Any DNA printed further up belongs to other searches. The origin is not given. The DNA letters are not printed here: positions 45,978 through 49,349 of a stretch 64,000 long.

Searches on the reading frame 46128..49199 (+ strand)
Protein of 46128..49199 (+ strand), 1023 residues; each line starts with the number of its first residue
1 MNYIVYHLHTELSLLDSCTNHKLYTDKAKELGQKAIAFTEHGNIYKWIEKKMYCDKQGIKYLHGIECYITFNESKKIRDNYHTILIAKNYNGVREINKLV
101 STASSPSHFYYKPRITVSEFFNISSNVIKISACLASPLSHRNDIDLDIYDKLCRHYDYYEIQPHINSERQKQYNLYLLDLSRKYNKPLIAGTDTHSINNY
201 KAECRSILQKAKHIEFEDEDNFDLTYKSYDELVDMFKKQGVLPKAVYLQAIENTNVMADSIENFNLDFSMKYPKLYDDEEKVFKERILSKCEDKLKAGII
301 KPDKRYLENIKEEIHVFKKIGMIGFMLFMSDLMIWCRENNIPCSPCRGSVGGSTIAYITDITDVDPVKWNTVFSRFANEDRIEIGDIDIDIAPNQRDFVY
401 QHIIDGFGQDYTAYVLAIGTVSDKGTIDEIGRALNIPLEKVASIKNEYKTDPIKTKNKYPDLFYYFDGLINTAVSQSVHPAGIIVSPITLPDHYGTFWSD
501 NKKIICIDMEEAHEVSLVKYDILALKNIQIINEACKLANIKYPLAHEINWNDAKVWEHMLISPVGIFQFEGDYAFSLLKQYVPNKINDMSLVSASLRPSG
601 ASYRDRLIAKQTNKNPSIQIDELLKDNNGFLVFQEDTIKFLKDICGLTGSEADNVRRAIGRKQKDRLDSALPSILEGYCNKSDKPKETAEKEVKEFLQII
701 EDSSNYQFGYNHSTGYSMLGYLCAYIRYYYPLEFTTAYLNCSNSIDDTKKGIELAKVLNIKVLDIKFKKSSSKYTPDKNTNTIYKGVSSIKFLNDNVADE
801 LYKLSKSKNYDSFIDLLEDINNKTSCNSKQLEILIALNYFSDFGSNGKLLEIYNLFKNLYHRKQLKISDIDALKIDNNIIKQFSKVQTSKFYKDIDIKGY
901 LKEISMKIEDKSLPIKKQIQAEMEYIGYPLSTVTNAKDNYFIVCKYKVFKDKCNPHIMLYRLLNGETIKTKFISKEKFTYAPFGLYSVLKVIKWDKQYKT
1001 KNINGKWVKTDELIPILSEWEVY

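Call 60: search_protein_families(library=phrogs, proteins=[window:46128-49199:+], max_evalue=0.00001)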
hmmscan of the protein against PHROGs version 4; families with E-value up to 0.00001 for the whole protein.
window:46128-49199:+ (1023 aa): 8 families
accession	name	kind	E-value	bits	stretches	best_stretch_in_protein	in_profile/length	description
phrog_405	-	DNA, RNA and nucleotide metabolism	1.3e-245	819.2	1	1-1014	42-1067/1190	DNA polymerase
phrog_11165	-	DNA, RNA and nucleotide metabolism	2.9e-65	221.7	1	299-807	33-577/782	DNA polymerase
phrog_7513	-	unknown function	8.8e-47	161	2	1-140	9-151/461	-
phrog_12219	-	DNA, RNA and nucleotide metabolism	4.3e-38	132.1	1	386-916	3-590/823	DNA polymerase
phrog_11119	-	DNA, RNA and nucleotide metabolism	9.7e-38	131.4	1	743-1010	8-280/299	DNA polymerase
phrog_21652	-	DNA, RNA and nucleotide metabolism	2.3e-26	93.4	2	341-437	32-124/476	DNA polymerase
phrog_13169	-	DNA, RNA and nucleotide metabolism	3.8e-20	73.2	1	8-383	8-415/463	DNA polymerase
phrog_4335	-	unknown function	2.8e-11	44.3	1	693-805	18-129/421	-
